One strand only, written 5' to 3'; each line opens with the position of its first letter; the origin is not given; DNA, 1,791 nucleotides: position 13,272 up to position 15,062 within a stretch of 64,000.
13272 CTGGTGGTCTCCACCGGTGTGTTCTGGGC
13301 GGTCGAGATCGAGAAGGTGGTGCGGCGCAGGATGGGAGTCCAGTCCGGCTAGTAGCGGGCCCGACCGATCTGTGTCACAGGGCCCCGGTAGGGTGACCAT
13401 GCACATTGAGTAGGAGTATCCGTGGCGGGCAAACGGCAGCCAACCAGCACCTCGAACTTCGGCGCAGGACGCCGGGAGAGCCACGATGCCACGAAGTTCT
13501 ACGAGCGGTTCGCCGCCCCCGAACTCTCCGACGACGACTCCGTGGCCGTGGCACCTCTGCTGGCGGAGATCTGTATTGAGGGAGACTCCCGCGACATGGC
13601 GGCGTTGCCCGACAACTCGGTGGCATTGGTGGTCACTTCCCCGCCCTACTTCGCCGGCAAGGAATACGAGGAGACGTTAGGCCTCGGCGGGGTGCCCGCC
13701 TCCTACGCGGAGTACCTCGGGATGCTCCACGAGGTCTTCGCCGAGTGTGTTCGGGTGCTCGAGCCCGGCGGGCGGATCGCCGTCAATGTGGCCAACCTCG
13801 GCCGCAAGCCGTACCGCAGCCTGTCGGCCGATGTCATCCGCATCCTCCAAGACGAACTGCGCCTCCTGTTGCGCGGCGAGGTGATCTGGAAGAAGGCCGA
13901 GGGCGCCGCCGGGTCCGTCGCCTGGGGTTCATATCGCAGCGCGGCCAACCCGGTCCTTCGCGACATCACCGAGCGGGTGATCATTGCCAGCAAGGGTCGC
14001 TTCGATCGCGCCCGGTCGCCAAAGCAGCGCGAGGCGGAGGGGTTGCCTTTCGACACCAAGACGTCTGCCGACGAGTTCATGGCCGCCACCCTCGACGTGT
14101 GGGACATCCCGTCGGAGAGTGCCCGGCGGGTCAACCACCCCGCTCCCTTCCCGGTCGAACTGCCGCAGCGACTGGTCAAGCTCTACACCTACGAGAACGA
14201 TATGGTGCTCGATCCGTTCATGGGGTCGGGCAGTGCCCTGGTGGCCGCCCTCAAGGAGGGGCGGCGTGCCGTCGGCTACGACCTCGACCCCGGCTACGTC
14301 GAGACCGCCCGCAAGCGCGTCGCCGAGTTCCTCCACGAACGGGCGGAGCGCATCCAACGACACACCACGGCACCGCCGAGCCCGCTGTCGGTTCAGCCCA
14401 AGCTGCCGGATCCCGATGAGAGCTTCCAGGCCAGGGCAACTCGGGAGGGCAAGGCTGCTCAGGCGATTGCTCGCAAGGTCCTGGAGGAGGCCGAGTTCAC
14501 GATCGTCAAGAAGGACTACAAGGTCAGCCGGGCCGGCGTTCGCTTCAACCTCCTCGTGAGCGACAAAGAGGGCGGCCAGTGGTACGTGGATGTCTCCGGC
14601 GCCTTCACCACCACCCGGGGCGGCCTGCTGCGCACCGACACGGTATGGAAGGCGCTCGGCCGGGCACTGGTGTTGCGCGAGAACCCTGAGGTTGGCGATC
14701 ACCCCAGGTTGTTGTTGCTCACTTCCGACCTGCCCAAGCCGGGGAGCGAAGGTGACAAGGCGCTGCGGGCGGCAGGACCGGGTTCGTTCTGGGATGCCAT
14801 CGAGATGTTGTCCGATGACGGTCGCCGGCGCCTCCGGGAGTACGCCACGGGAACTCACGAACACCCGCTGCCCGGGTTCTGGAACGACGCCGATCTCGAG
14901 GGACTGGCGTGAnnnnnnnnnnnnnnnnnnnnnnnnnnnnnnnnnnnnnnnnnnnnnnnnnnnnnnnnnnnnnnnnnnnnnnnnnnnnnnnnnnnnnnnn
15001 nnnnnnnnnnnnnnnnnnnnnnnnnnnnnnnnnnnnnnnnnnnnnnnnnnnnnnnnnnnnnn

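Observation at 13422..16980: Four-gene, translationally coupled cassette: SPPY DNA methyltransferase with extra domain + acidic 107-aa protein + 353-aa nuclease-like protein + 6-TM membrane protein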

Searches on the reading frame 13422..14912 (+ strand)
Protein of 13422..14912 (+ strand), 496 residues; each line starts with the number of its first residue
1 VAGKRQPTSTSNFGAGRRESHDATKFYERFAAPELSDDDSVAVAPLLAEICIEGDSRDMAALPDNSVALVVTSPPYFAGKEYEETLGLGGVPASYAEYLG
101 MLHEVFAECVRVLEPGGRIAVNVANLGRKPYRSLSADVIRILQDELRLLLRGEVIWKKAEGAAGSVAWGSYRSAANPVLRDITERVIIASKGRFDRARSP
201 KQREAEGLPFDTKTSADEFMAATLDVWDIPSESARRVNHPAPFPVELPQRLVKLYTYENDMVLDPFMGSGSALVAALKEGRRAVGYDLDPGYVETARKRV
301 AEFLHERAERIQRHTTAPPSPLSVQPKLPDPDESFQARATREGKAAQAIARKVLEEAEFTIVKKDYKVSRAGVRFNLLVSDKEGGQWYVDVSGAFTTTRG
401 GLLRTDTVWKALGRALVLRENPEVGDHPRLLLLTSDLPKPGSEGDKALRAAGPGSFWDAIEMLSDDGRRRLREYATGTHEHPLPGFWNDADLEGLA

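Call 3: search_protein_families(library=pfam, proteins=[window:13422-14912:+], max_evalue=1)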
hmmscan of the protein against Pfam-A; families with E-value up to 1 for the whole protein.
window:13422-14912:+ (496 aa): 8 families
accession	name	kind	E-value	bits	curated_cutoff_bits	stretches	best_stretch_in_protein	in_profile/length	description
PF01555.25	N6_N4_Mtase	-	2.4e-37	129.5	26.7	1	67-297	1-220/221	DNA methylase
PF08241.18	Methyltransf_11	-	3.6e-06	28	21.2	2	97-120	71-94/95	Methyltransferase domain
PF13649.12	Methyltransf_25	-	1.4e-05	26.1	27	1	262-311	1-58/97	Methyltransferase domain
PF01170.24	UPF0020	-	0.00067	19.9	22.3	1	235-283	4-54/197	RMKL-like, methyltransferase domain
PF08242.18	Methyltransf_12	-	0.0021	19.2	30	1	268-317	6-57/98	Methyltransferase domain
PF14894.11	Lsm_C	-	0.031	14.5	27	1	335-373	4-41/63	Lsm C-terminal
PF02086.21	MethyltransfD12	-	0.089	12.9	22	1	259-307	21-72/253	D12 class N6 adenine-specific DNA methyltransferase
PF00632.30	HECT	-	0.15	12.1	23.9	1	456-486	219-249/306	HECT-domain (ubiquitin-transferase)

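Call 4: search_protein_families(library=padloc, proteins=[window:13422-14912:+], max_evalue=1)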
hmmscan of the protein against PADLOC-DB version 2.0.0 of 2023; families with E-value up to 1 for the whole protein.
window:13422-14912:+ (496 aa): 75 families (the best 25 are shown)
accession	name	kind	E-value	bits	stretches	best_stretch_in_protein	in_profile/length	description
PDLC03350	MTase_II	-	3.4e-83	277.6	1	3-312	5-307/312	Type II methyltransferase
PDLC03353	MTase_II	-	8.6e-58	193.9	1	50-304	11-254/260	Type II methyltransferase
PDLC03260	MTase_II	-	1.1e-32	111.4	2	215-313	222-320/349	Type II methyltransferase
PDLC03259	MTase_II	-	4.8e-32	109.3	1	51-294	6-249/423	Type II methyltransferase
PDLC03387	MTase_II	-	4.4e-30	102.8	2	222-311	198-286/289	Type II methyltransferase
PDLC03283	MTase_II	-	3e-29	100.4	1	54-311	10-282/352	Type II methyltransferase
PDLC03299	MTase_II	-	4e-28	96.8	1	52-313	18-274/296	Type II methyltransferase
PDLC03371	MTase_II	-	1e-27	95.3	1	58-303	21-255/260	Type II methyltransferase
PDLC03246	MTase_II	-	9.3e-26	88.8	1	50-294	114-360/376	Type II methyltransferase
PDLC03265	MTase_II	-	4.8e-25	86.7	2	224-303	252-331/333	Type II methyltransferase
PDLC03320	MTase_II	-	1.6e-20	71.5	2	225-306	196-280/289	Type II methyltransferase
PDLC03252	MTase_II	-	2.4e-20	71.2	2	37-126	81-168/365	Type II methyltransferase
PDLC03295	MTase_II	-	1.7e-18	65.2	1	58-304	14-270/292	Type II methyltransferase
PDLC03228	MTase_II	-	1e-17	62.7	2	236-302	141-207/227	Type II methyltransferase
PDLC03236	MTase_II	-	6e-17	59.3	2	225-300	823-899/912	Type II methyltransferase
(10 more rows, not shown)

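Call 5: search_protein_families(library=ncbifam, proteins=[window:13422-14912:+], max_evalue=1)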
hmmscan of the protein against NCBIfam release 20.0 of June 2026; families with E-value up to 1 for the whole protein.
window:13422-14912:+ (496 aa): 13 families
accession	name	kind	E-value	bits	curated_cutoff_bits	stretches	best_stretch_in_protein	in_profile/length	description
NF008572.0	PRK11524.1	equivalog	3.2e-17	62.6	292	2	237-315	193-271/294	adenine-specific DNA-methyltransferase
NF010253.0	PRK13699.1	subfamily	5e-15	55.8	244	2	237-303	142-208/226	DNA methyltransferase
NF050803.1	DnaMtaseCcrMCaul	equivalog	6.7e-12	45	830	1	237-313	184-260/350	adenine-specific DNA-methyltransferase CcrM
NF043040.1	corrin_prot_MT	hypoth_equivalog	6.3e-06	25.8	180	1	249-309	32-93/216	corrinoid protein-associated methyltransferase CpaM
TIGR01177.1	TIGR01177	hypoth_equivalog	1.7e-05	24.3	316.55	1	239-306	162-230/330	TIGR01177 family methyltransferase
NF040721.1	Trm14_Arch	equivalog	0.00079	18.6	280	1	235-276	167-209/370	tRNA (guanine(6)-N2)-methyltransferase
NF040538.1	methyl_ArsM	equivalog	0.0018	17.5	500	1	103-124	190-213/356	arsinothricin biosynthesis methyltransferase ArsM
NF045667.1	MTase_DVU1556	equivalog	0.002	17.6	155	1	248-311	11-78/213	DVU_1556 family methyltransferase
TIGR01934.1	MenG_MenH_UbiE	subfamily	0.028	13.7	158.35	0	257-314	38-96/223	ubiquinone/menaquinone biosynthesis methyltransferase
NF041820.1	daptide_MTase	equivalog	0.043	13.3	175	1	251-312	29-90/243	daptide-type RiPP biosynthesis methyltransferase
NF008823.0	PRK11873.1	subfamily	0.056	12.9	263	1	104-121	164-181/272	arsenite methyltransferase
TIGR00406.1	prmA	equivalog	0.13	11.7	183.15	1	258-300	159-202/288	50S ribosomal protein L11 methyltransferase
NF001244.0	PRK00216.1-5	equivalog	0.27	10.5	216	0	257-314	47-108/236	bifunctional demethylmenaquinone methyltransferase/2-methoxy-6-polyprenyl-1,4-benzoquinol methylase UbiE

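Call 11: search_solved_structures(query=window:13422-14912:+, max_evalue=0.01)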
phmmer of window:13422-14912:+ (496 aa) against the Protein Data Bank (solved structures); distinct sequences matched with E-value up to 0.01: 14.
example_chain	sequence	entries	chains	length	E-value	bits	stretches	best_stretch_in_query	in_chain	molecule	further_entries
2zie_A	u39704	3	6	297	1.3e-35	126.3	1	54-302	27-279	Putative modification methylase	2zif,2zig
8urk_A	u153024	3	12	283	2e-15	59.6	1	57-301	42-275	Methyltransferase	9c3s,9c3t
9c3u_A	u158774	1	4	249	2.7e-15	59.2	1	57-300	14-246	Methyltransferase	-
8s9m_A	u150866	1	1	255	4.6e-15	58.4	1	226-302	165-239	DNA cytosine-N4 methyltransferase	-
8s9n_A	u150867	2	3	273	4.8e-15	58.4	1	226-302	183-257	DNA cytosine-N4 methyltransferase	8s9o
1nw8_A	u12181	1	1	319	1.7e-12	50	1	13-303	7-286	MODIFICATION METHYLASE RSRI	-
1eg2_A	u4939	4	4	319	1.7e-12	50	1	13-303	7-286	MODIFICATION METHYLASE RSRI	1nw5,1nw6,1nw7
1boo_A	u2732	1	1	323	4.9e-10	41.9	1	239-299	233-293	PROTEIN (N-4 CYTOSINE-SPECIFIC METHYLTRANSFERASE PVU II)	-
5hek_A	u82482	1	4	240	5.4e-09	38.4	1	235-306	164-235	Adenine specific DNA methyltransferase (DpnA)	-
5hfj_A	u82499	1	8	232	4.8e-08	35.3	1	235-301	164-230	Adenine specific DNA methyltransferase (DpnA)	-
1g60_A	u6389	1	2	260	1.2e-07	34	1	236-296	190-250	Adenine-specific Methyltransferase MboIIA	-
6pbd_A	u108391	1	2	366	1.5e-07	33.7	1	238-305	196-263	Modification methylase CcrMI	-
5e71_A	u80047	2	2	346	0.00057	21.8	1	230-341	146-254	N2, N2-dimethylguanosine tRNA methyltransferase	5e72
8vyd_A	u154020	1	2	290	0.0025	19.7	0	103-147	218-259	SAM-dependent methyltransferase, UPF0020 family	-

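Call 28: search_protein_families(library=phrogs, proteins=[window:13422-14912:+], max_evalue=1)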
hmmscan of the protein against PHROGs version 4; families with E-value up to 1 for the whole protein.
window:13422-14912:+ (496 aa): 15 families
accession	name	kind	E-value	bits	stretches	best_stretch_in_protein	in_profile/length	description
phrog_67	-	other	5.1e-58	198.7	1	53-308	128-351/743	DNA methyltransferase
phrog_498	-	other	1.4e-27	97.5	1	51-309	205-428/633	DNA methyltransferase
phrog_3008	-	other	1.4e-21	77.8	1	220-308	128-219/244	DNA methyltransferase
phrog_6025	-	other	2.6e-14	54.3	1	52-174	15-126/192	DNA methyltransferase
phrog_18293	-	other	1.3e-13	52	1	223-303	31-110/119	methyltransferase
phrog_12517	-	unknown function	2.9e-13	50.7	2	52-143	163-256/316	-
phrog_18146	-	other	1.6e-12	48.1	2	239-290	49-101/452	DNA methyltransferase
phrog_6952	-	other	8.3e-12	46.3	1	225-304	100-179/181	DNA methyltransferase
phrog_23085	-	unknown function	8.9e-12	45.8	1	227-309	31-114/138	-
phrog_16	-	DNA, RNA and nucleotide metabolism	1.4e-09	37.8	1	211-307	822-916/986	DNA helicase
phrog_23148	-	unknown function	1e-08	36.4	1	234-302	80-148/165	-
phrog_8769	-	other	1.7e-07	32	1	251-300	4-53/71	methyltransferase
phrog_10183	-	other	1.5e-05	24.5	1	253-290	110-147/889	DNA methyltransferase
phrog_954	-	other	0.098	12.9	1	54-120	99-164/229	DNA methyltransferase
phrog_2713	-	unknown function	0.11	12.4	1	244-279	197-233/520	-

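Call 32: find_homologous_proteins(query=window:13422-14912:+)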
Query window:13422-14912:+ (496 aa): 8000 proteins with E <= 0.001 among 8000 candidates; the best 120 are listed.
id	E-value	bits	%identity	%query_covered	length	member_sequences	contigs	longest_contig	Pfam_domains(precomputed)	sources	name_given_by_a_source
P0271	0.0e+0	1067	96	100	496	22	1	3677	PF13649.13,PF08241.19,PF01555.25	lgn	-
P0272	9.0e-242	821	76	100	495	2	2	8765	PF01555.25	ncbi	-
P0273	2.5e-241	820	76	99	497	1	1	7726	PF01555.25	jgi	jgi:site-specific DNA-methyltransferase (adenine-specific)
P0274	3.5e-234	796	74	100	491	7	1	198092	PF01555.25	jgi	jgi:site-specific DNA-methyltransferase (adenine-specific)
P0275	3.9e-232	789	74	99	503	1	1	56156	PF01555.25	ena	-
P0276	3.2e-231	786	73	99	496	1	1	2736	PF13649.13,PF08241.19,PF01555.25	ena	-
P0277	7.8e-231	785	73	99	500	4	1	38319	PF13649.13,PF08241.19,PF01555.25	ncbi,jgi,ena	-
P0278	1.5e-230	784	73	100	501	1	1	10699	PF01555.25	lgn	-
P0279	9.6e-230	781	73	100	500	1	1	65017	PF13649.13,PF08241.19,PF01555.25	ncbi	-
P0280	8.9e-229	778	73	100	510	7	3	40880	PF13649.13,PF08241.19,PF01555.25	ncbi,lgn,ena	-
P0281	1.6e-225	767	71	99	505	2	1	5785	PF01555.25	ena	-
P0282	2.0e-225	767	73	99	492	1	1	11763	PF01555.25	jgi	jgi:site-specific DNA-methyltransferase (adenine-specific)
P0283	2.8e-225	767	70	99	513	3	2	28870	PF01555.25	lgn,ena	-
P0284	6.5e-223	759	70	100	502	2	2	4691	PF01555.25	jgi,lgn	-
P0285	7.1e-223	759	70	99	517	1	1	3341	PF01555.25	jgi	jgi:DNA modification methylase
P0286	1.7e-222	758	69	99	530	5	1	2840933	PF01555.25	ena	-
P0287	7.9e-222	755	70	99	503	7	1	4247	PF01555.25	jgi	-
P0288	1.4e-221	754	69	99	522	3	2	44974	PF01555.25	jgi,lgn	jgi:site-specific DNA-methyltransferase (adenine-specific)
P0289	3.0e-221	753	69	99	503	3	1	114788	PF01555.25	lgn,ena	-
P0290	5.8e-221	752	72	99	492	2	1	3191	PF01555.25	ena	-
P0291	3.6e-220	750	72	99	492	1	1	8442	PF01555.25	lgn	-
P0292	5.1e-220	749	69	100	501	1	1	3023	PF01555.25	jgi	jgi:site-specific DNA-methyltransferase (adenine-specific)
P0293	6.6e-219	746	69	99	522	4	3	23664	PF01555.25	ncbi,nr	ncbi:MAG: site-specific DNA-methyltransferase [bacterium]|nr:site-specific DNA-methyltransferase [ba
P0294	1.1e-218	745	68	99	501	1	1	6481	PF01555.25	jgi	jgi:DNA modification methylase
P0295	6.6e-218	742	69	100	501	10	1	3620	PF01555.25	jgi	jgi:site-specific DNA-methyltransferase (adenine-specific)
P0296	1.5e-216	738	70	99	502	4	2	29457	PF13649.13,PF08241.19,PF01555.25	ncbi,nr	ncbi:MAG: site-specific DNA-methyltransferase [Acidimicrobiia bacterium]|nr:site-specific DNA-methyl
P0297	3.8e-216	737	68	99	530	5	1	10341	PF01555.25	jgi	jgi:DNA modification methylase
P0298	4.0e-216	736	70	99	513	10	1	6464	PF01555.25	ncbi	-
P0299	5.9e-216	736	69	99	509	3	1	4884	PF01555.25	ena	-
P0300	2.5e-215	734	68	100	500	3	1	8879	PF01555.25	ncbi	-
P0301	4.4e-215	733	69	99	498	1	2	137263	PF01555.25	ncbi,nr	ncbi:MAG: site-specific DNA-methyltransferase [bacterium]|nr:site-specific DNA-methyltransferase [ba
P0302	5.7e-215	733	68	100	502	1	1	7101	PF01555.25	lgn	-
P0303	8.1e-215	732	68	99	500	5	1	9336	PF01555.25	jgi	jgi:site-specific DNA-methyltransferase (adenine-specific)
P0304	9.3e-215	732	69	99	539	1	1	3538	PF01555.25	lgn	-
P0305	2.4e-214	731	69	99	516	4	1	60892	PF01555.25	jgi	jgi:DNA modification methylase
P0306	3.3e-214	730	68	100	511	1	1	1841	PF01555.25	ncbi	-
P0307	6.6e-214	729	68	100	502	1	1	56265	PF01555.25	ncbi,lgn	-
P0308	2.2e-213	727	69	100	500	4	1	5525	PF01555.25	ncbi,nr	ncbi:MAG: site-specific DNA-methyltransferase [Acidimicrobiia bacterium]|nr:site-specific DNA-methyl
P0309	2.9e-213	727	69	99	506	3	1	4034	PF01555.25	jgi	jgi:site-specific DNA-methyltransferase (adenine-specific)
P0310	6.6e-213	726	69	97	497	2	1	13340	PF01555.25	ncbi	-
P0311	9.3e-213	725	68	97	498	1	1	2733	PF01555.25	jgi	jgi:site-specific DNA-methyltransferase (adenine-specific)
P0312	1.2e-211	722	68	97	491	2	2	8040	PF01555.25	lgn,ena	-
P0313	1.2e-211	722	67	100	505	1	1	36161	PF13649.13,PF08241.19,PF01555.25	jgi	-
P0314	1.3e-211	722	68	99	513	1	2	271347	PF08241.19,PF01555.25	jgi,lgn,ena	-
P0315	1.4e-209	715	70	98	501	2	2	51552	PF01555.25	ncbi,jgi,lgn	-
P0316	8.0e-209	712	68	97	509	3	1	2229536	PF08241.19,PF01555.25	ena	-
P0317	2.5e-207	707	66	99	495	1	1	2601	PF01555.25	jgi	jgi:site-specific DNA-methyltransferase (adenine-specific)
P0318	2.3e-205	701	67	99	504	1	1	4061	PF08241.19,PF01555.25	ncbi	-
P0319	3.3e-203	694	66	99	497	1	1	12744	PF01555.25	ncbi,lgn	-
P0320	4.1e-203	694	65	99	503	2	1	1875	PF13649.13,PF01170.25,PF08241.19,PF01555.25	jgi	-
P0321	2.9e-202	691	66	98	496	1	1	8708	PF01555.25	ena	-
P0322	1.1e-201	689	65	100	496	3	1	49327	PF01555.25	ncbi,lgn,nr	ncbi:MAG TPA: site-specific DNA-methyltransferase [Acidimicrobiales bacterium]|nr:site-specific DNA-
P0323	1.8e-201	688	65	99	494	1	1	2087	PF01555.25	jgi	jgi:modification methylase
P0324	1.8e-201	688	65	99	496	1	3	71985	PF01555.25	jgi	-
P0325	2.0e-201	688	66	99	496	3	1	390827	PF01555.25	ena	-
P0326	5.4e-201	687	65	100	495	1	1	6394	PF01555.25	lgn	-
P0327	7.9e-201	686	65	99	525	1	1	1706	PF01555.25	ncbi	-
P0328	8.2e-201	686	67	99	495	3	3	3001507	PF01555.25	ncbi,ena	-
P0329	1.7e-200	685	65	98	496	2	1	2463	PF01555.25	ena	-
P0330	2.6e-200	684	67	98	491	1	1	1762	PF08241.19,PF01555.25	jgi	jgi:site-specific DNA-methyltransferase (adenine-specific)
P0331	3.1e-200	684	69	93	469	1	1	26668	PF01555.25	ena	-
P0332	4.1e-200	684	65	98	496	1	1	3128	PF01555.25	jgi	jgi:site-specific DNA-methyltransferase (adenine-specific)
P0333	6.2e-200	683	72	88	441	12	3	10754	PF01555.25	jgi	jgi:site-specific DNA-methyltransferase (adenine-specific)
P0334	1.2e-199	682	66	99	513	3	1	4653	PF01555.25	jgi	jgi:site-specific DNA-methyltransferase (adenine-specific)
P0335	2.0e-199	681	66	99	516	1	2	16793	PF13649.13,PF08241.19,PF01555.25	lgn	-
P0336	2.2e-199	681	64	98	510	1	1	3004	PF01555.25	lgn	-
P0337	2.3e-199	681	65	98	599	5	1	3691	PF01555.25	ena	-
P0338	2.7e-199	681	65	98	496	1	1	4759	PF01555.25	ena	-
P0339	3.5e-199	681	65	98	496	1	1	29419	PF01555.25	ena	-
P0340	3.8e-199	680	71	88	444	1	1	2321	PF01555.25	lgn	-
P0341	4.6e-199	680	65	99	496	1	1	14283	PF08241.19,PF01555.25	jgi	jgi:site-specific DNA-methyltransferase (adenine-specific)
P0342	9.0e-199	679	65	98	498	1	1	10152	PF01555.25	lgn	-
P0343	1.0e-198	679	65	98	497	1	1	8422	PF01555.25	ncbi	-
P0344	1.3e-198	679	65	100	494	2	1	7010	PF01555.25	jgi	jgi:DNA modification methylase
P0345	1.8e-198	678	64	99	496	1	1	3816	PF08241.19,PF01555.25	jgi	jgi:site-specific DNA-methyltransferase (adenine-specific)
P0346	1.9e-198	678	66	98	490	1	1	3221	PF01555.25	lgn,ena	-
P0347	3.1e-198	677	65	99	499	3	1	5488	PF01555.25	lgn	-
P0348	7.2e-198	676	66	99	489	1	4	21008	PF01555.25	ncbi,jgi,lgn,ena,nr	ncbi:MAG: site-specific DNA-methyltransferase [Acidimicrobiia bacterium]|nr:site-specific DNA-methyl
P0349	2.3e-197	675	66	98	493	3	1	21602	PF13649.13,PF08241.19,PF01555.25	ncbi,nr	ncbi:MAG: modification methylase [Actinomycetia bacterium]|nr:modification methylase [Actinomycetes 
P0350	2.9e-197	674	65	99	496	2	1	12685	PF13649.13,PF08241.19,PF01555.25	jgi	-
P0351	3.7e-197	674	64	99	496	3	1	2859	PF01555.25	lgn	-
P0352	6.0e-197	673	64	99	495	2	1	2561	PF01555.25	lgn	-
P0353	6.8e-197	673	64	99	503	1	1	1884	PF01555.25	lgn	-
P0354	2.0e-196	672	64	99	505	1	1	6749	PF13649.13,PF08241.19,PF01555.25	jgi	jgi:site-specific DNA-methyltransferase (adenine-specific)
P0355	2.4e-196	671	64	99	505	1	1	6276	PF13649.13,PF08241.19,PF01555.25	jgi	jgi:DNA modification methylase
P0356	3.2e-196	671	64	99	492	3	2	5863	PF01555.25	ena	-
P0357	6.4e-196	670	64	99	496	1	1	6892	PF08241.19,PF01555.25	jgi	jgi:DNA modification methylase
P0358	8.0e-196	670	65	99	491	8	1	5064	PF08241.19,PF01555.25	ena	-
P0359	9.5e-196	669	64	99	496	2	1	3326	PF01555.25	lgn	-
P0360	1.4e-195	669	64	99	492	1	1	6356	PF13649.13,PF01170.25,PF08241.19,PF01555.25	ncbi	-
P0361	1.5e-195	669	64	99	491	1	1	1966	PF08241.19,PF01555.25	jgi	jgi:DNA modification methylase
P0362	1.9e-195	668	64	99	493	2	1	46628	PF13649.13,PF08241.19,PF01555.25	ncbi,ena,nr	ncbi:MAG TPA: site-specific DNA-methyltransferase [Acidimicrobiales bacterium]|nr:site-specific DNA-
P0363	2.3e-195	668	64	99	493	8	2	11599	PF13649.13,PF08241.19,PF01555.25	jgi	-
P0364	2.4e-195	668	66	99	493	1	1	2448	PF13649.13,PF08241.19,PF01555.25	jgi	jgi:site-specific DNA-methyltransferase (adenine-specific)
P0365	3.9e-195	667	63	99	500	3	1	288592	PF01555.25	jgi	-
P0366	5.5e-195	667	64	99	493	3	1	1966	PF13649.13,PF08241.19,PF01555.25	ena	-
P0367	5.5e-195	667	65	99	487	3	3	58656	PF13649.13,PF08241.19,PF01555.25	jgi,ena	-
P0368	6.0e-195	667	64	99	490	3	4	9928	PF01555.25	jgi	jgi:site-specific DNA-methyltransferase (adenine-specific)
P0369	6.9e-195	666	65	99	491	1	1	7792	PF01555.25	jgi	-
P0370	7.9e-195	666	65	99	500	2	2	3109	PF01555.25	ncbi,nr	ncbi:MAG: site-specific DNA-methyltransferase [Actinomycetota bacterium]|nr:site-specific DNA-methyl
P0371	1.1e-194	666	63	100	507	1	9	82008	PF13649.13,PF08241.19,PF01555.25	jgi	jgi:site-specific DNA-methyltransferase (adenine-specific)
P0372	1.5e-194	665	64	98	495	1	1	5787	PF01555.25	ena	-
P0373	3.3e-194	664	64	99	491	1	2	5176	PF13649.13,PF08241.19,PF01555.25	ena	-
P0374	3.5e-194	664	64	99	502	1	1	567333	PF13649.13,PF08241.19,PF01555.25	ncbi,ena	-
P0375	4.0e-194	664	64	99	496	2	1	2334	PF01555.25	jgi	-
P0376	4.7e-194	664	64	99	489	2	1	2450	PF13649.13,PF01555.25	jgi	jgi:site-specific DNA-methyltransferase (adenine-specific)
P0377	5.6e-194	663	64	99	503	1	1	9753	PF13649.13,PF01555.25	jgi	jgi:DNA modification methylase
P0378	6.0e-194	663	64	98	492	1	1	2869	PF01555.25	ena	-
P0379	6.9e-194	663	65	98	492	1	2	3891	PF13649.13,PF08241.19,PF01555.25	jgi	jgi:DNA modification methylase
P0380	7.0e-194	663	64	99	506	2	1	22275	PF13649.13,PF08241.19,PF01555.25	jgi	jgi:site-specific DNA-methyltransferase (adenine-specific)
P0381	8.4e-194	663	63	100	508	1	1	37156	PF01555.25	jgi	jgi:site-specific DNA-methyltransferase (adenine-specific)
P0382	1.2e-193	662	63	99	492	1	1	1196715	PF08241.19,PF01555.25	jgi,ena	jgi:modification methylase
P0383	1.3e-193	662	65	98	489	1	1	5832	PF01555.25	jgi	jgi:site-specific DNA-methyltransferase (adenine-specific)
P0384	1.5e-193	662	64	98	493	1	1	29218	PF08241.19,PF01555.25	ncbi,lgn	-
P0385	1.8e-193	662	63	99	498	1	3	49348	PF01555.25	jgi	jgi:DNA modification methylase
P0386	1.9e-193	662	64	99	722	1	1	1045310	PF13649.13,PF03104.26,PF08241.19,PF01555.25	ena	-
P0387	2.1e-193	662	70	88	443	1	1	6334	PF01555.25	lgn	-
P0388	2.9e-193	661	64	98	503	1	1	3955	PF08241.19,PF01555.25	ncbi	-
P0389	3.1e-193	661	63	99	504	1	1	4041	PF08241.19,PF01555.25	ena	-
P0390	3.2e-193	661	64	99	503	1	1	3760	PF13649.13,PF08241.19,PF01555.25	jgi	jgi:site-specific DNA-methyltransferase (adenine-specific)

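Call 107: find_encoding_contigs(protein=P0386, flank=5000, max_places=2)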
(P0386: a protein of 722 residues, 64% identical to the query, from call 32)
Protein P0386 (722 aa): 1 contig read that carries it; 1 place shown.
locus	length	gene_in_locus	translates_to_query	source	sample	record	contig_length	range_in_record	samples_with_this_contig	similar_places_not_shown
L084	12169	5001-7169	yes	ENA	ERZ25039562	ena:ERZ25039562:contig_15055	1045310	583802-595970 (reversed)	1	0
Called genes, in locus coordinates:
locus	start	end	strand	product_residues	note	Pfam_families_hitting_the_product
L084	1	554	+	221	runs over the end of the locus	PF04250:DUF429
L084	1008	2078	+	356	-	PF03007:WS_DGAT_cat, PF06974:WS_DGAT_C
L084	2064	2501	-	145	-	PF11969:DcpS_C, PF01230:HIT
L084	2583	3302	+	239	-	PF13578:Methyltransf_24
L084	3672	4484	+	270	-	-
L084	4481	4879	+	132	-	PF02562:PhoH, PF13604:AAA_30 (weak)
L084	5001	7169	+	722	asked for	PF03104:DNA_pol_B_exo1 (weak), PF08241:Methyltransf_11 (faint), PF13649:Methyltransf_25 (faint), PF01555:N6_N4_Mtase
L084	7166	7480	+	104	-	-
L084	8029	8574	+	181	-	-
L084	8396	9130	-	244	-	-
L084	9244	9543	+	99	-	-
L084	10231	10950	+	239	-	-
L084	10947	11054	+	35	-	-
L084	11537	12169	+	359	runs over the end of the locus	-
